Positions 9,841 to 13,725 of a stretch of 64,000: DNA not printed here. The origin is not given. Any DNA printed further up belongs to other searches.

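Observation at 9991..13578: TIR-STAND-TPR NTPase with the TIR domain exactly bracketed by an intragenic ~58-bp direct repeat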

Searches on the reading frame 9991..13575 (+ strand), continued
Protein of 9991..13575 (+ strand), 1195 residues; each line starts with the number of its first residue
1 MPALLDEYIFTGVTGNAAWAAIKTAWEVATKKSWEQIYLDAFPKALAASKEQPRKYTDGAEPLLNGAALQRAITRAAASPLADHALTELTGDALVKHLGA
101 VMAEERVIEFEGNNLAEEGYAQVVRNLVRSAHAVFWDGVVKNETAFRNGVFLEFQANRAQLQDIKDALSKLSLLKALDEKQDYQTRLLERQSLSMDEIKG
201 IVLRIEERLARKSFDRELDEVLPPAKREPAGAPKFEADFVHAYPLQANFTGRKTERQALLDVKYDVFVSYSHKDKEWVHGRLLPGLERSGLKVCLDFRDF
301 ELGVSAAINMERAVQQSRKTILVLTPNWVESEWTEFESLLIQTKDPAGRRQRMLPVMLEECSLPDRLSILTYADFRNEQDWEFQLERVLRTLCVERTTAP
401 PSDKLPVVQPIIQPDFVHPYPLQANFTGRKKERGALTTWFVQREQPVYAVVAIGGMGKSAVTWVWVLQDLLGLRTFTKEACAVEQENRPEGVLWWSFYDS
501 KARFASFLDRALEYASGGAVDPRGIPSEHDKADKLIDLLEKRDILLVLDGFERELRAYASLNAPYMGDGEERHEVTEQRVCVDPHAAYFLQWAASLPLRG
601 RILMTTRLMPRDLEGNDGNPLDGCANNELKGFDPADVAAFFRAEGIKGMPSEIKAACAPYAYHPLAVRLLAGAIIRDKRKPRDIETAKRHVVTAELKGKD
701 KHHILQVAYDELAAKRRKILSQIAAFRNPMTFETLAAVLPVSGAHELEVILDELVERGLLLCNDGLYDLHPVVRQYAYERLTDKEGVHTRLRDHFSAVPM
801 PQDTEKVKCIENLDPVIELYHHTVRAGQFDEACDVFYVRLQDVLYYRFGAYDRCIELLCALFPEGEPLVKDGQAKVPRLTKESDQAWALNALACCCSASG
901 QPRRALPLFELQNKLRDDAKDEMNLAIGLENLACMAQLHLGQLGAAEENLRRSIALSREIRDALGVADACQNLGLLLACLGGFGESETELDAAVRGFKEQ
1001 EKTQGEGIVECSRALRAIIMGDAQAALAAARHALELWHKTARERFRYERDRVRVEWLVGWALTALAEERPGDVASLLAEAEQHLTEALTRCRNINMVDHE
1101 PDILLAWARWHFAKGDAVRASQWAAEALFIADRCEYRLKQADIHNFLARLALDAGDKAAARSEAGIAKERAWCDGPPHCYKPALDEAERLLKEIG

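Call 6: find_homologous_proteins(query=window:9991-13575:+, max_evalue=0.00001)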
Query window:9991-13575:+ (1195 aa): 260 proteins with E <= 0.00001 among 8000 candidates; the best 120 are listed.
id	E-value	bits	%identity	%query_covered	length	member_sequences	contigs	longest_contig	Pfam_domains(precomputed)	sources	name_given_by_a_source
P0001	0.0e+0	2735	100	100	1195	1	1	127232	PF01582.26,PF13424.13,PF13676.12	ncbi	-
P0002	0.0e+0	1255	62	67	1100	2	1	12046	-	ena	-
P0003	0.0e+0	1091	63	66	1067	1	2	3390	PF13424.13,PF01048.27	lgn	-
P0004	0.0e+0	1079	57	78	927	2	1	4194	PF01582.26,PF25872.1,PF13424.13,PF13676.12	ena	-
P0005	0.0e+0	1053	54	78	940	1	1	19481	PF01582.26,PF25872.1,PF13424.13,PF13676.12,PF07719.24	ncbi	-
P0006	0.0e+0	1052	55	78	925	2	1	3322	PF01582.26,PF13424.13,PF13676.12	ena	-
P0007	5.1e-294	997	53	78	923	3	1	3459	PF01582.26,PF25872.1,PF13424.13,PF13676.12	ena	-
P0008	2.0e-293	995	53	78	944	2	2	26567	PF01582.26,PF13676.12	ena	-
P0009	6.1e-281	953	51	78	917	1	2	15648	PF01582.26,PF13424.13,PF13676.12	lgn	-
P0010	2.2e-277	941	51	78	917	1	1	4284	PF01582.26,PF25872.1,PF13424.13,PF13676.12,PF00931.29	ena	-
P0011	3.8e-277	941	50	78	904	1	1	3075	PF01582.26,PF25872.1,PF13424.13,PF13676.12,PF07719.24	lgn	-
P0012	4.9e-277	940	50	78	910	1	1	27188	PF01582.26,PF13424.13,PF13676.12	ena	-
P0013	2.0e-276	938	49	78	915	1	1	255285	PF01582.26,PF13424.13,PF13676.12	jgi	jgi:hypothetical protein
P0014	1.8e-274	932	50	78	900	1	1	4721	PF01582.26,PF13424.13,PF13676.12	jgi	jgi:tetratricopeptide (TPR) repeat protein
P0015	8.9e-271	920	50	78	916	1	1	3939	PF01582.26,PF25872.1,PF13424.13,PF13676.12,PF07719.24,PF13374.13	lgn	-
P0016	9.1e-271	920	49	78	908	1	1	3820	PF01582.26,PF13424.13,PF13176.13,PF13676.12,PF07719.24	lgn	-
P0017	1.2e-270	919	50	78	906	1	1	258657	PF01582.26,PF13424.13,PF13676.12,PF00931.29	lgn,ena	-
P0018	1.5e-270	919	49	78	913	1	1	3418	PF01582.26,PF17874.8,PF00515.35,PF25872.1,PF13424.13,PF13676.12,PF07719.24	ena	-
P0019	4.5e-269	914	49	78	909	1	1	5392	PF01582.26,PF13424.13,PF13176.13,PF13676.12,PF00931.29,PF13374.13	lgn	-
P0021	2.1e-266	905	49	78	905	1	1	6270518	PF01582.26,PF25872.1,PF13424.13,PF13676.12,PF07719.24,PF00931.29,PF13374.13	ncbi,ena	-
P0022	5.1e-265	901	49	78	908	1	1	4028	PF01582.26,PF13424.13,PF13676.12,PF00931.29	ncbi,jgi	jgi:hypothetical protein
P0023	1.8e-264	899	49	78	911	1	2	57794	PF01582.26,PF17874.8,PF13424.13,PF13676.12,PF07719.24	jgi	jgi:tetratricopeptide (TPR) repeat protein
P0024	7.7e-264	897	49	78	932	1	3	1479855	PF01582.26,PF13424.13,PF13676.12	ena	-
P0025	4.8e-263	894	50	78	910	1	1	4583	PF01582.26,PF17874.8,PF25872.1,PF13424.13,PF13676.12,PF00931.29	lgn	-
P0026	4.9e-263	894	48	78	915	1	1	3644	PF13424.13,PF13676.12,PF00931.29,PF13374.13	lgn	-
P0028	7.8e-262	890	49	78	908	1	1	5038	PF01582.26,PF13424.13,PF13676.12,PF00931.29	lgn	-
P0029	1.5e-261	889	49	78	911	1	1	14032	PF01582.26,PF25872.1,PF13424.13,PF13676.12,PF07719.24,PF00931.29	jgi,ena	-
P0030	9.2e-261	886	47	78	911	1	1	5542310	PF01582.26,PF13424.13,PF13676.12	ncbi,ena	-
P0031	1.9e-260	885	49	78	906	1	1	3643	PF01582.26,PF13424.13,PF13676.12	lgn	-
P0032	4.6e-260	884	48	78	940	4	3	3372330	PF01582.26,PF00515.35,PF13424.13,PF13676.12,PF13181.13,PF07719.24,PF13374.13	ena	-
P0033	2.5e-259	882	48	78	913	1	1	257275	PF01582.26,PF25872.1,PF13424.13,PF13676.12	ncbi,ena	-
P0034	4.2e-259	881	48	78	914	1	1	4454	PF01582.26,PF13424.13,PF13676.12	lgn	-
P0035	4.8e-259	881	48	78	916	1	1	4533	PF01582.26,PF13424.13,PF13676.12,PF00931.29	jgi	jgi:tetratricopeptide (TPR) repeat protein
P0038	9.9e-257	873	47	78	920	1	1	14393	PF01582.26,PF13424.13,PF13676.12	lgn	-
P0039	1.0e-256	873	48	78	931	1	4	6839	PF01582.26,PF25872.1,PF13424.13,PF13676.12,PF07719.24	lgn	-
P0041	4.1e-256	871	48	78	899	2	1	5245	PF01582.26,PF13424.13,PF13676.12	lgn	-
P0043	2.1e-253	862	48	78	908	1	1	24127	PF01582.26,PF25872.1,PF13424.13,PF13676.12,PF00931.29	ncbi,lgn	-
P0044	4.4e-253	861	47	78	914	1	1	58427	PF01582.26,PF25872.1,PF13424.13,PF13676.12,PF07719.24,PF13374.13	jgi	jgi:tetratricopeptide (TPR) repeat protein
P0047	6.4e-252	857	48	78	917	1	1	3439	PF01582.26,PF13424.13,PF13676.12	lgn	-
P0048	1.9e-251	856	48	78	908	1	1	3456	PF01582.26,PF13424.13,PF13676.12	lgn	-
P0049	3.0e-251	855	48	78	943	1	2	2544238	PF01582.26,PF13424.13,PF13676.12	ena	-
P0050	3.8e-248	845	47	78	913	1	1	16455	PF01582.26,PF13424.13,PF13676.12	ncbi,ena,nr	ncbi:MAG TPA: TIR domain-containing protein [Pyrinomonadaceae bacterium]|nr:TIR domain-containing pr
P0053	2.4e-246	839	46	78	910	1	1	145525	PF01582.26,PF13424.13,PF13176.13,PF13676.12,PF07719.24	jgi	jgi:tetratricopeptide (TPR) repeat protein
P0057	7.6e-242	824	46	78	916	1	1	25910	PF01582.26,PF17874.8,PF13424.13,PF13676.12,PF07719.24,PF00931.29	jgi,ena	jgi:tetratricopeptide (TPR) repeat protein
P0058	8.6e-242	824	46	78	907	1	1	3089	PF13676.12,PF00931.29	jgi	jgi:tetratricopeptide (TPR) repeat protein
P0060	1.9e-240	819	46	78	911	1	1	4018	PF01582.26,PF17874.8,PF25872.1,PF13424.13,PF13676.12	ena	-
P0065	5.0e-237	808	44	78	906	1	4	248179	PF01582.26,PF00515.35,PF13424.13,PF13176.13,PF13676.12,PF13181.13,PF07719.24,PF13374.13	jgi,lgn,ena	-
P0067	2.3e-236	806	44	78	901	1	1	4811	PF01582.26,PF17874.8,PF13424.13,PF13676.12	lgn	-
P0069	1.3e-235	803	45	78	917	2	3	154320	PF01582.26,PF25872.1,PF13424.13,PF13676.12,PF07719.24,PF00931.29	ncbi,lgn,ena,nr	ncbi:MAG TPA: toll/interleukin-1 receptor domain-containing protein [Pyrinomonadaceae bacterium]|nr:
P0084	1.2e-220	754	49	67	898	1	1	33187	PF13424.13,PF07719.24,PF00931.29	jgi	jgi:tetratricopeptide (TPR) repeat protein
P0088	6.6e-220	751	43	78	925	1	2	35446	PF01582.26,PF13424.13,PF13676.12,PF13374.13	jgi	jgi:tetratricopeptide (TPR) repeat protein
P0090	5.6e-219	748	44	72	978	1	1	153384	PF01582.26,PF13424.13,PF13676.12,PF07719.24,PF13374.13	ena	-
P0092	1.6e-215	737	48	67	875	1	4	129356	PF13424.13,PF00931.29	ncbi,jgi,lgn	jgi:tetratricopeptide (TPR) repeat protein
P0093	5.6e-214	731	43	78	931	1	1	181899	PF01582.26,PF17874.8,PF13424.13,PF13676.12,PF07719.24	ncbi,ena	-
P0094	7.0e-213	728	43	76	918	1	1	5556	PF01582.26,PF25872.1,PF13424.13,PF13676.12,PF07719.24,PF13374.13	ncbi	-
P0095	1.8e-212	726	46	67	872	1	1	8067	PF13424.13,PF07719.24,PF00931.29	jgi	jgi:tetratricopeptide (TPR) repeat protein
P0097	1.5e-210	720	43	79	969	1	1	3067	PF01582.26,PF00515.35,PF13424.13,PF13676.12,PF13374.13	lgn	-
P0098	3.4e-209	716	44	78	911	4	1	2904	PF01582.26,PF00515.35,PF13424.13,PF13676.12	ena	-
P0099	3.5e-209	716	47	65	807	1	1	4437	PF01582.26,PF25872.1,PF13424.13,PF13676.12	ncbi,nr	ncbi:MAG: toll/interleukin-1 receptor domain-containing protein, partial [Armatimonadota bacterium]|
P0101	3.7e-204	699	43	78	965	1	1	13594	PF01582.26,PF13424.13,PF13676.12,PF13374.13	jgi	jgi:tetratricopeptide (TPR) repeat protein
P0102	8.4e-204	698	44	78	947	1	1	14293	PF01582.26,PF25872.1,PF13424.13,PF13676.12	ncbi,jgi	-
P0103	1.9e-202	693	41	78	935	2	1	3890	PF01582.26,PF25872.1,PF13424.13,PF13676.12,PF07719.24,PF13374.13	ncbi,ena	-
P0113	1.0e-195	671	41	78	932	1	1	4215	PF01582.26,PF17874.8,PF13424.13,PF13676.12,PF07719.24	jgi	jgi:tetratricopeptide (TPR) repeat protein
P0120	7.7e-193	661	45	64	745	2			PF01582.26,PF13676.12,PF00931.29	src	-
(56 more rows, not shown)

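Call 11: find_encoding_contigs(protein=P0002, flank=6000, max_places=3)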
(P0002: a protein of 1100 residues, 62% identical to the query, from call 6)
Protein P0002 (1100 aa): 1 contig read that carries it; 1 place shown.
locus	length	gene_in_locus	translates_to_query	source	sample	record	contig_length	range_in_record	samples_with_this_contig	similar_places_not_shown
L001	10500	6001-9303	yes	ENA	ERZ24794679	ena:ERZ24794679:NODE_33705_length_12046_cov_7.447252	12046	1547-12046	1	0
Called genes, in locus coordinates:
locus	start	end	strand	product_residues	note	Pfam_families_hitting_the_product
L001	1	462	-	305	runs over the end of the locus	PF02424:ApbE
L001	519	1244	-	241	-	-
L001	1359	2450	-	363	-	PF19777:DUF6263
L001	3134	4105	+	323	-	-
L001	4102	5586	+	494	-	-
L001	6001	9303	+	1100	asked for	-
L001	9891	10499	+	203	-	?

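Call 12: find_encoding_contigs(protein=P0001, flank=10000, max_places=3)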
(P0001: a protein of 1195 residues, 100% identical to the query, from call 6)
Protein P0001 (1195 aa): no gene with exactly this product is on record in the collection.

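Call 13: find_related_loci(query=window:9991-13575:+, collection=genome_contigs, flank=8000)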
Query window:9991-13575:+ (1195 aa) in genome_contigs; peptide patterns used: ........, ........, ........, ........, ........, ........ (x = any residue, [..] = any of these).
25 stretches matched a pattern, but none encodes a relative of the query by tblastn (E <= 1e-3).

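Call 53: list_cluster_members(proteins=[P0001, P0002, P0121, P0003])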
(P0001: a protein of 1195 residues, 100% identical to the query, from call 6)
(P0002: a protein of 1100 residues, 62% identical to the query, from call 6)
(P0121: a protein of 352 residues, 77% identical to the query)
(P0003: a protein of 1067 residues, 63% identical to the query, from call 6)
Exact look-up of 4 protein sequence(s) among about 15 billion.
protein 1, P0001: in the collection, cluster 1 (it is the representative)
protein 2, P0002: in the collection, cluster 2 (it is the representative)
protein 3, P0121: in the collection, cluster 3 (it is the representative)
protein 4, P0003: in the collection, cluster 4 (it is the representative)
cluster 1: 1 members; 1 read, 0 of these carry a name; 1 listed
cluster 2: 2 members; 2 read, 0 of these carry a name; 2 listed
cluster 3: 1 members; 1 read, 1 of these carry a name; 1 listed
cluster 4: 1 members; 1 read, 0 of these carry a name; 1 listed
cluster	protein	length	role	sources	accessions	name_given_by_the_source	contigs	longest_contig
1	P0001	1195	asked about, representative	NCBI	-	-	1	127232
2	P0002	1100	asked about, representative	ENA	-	-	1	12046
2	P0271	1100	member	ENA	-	-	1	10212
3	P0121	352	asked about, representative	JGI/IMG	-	hypothetical protein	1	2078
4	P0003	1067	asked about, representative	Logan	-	-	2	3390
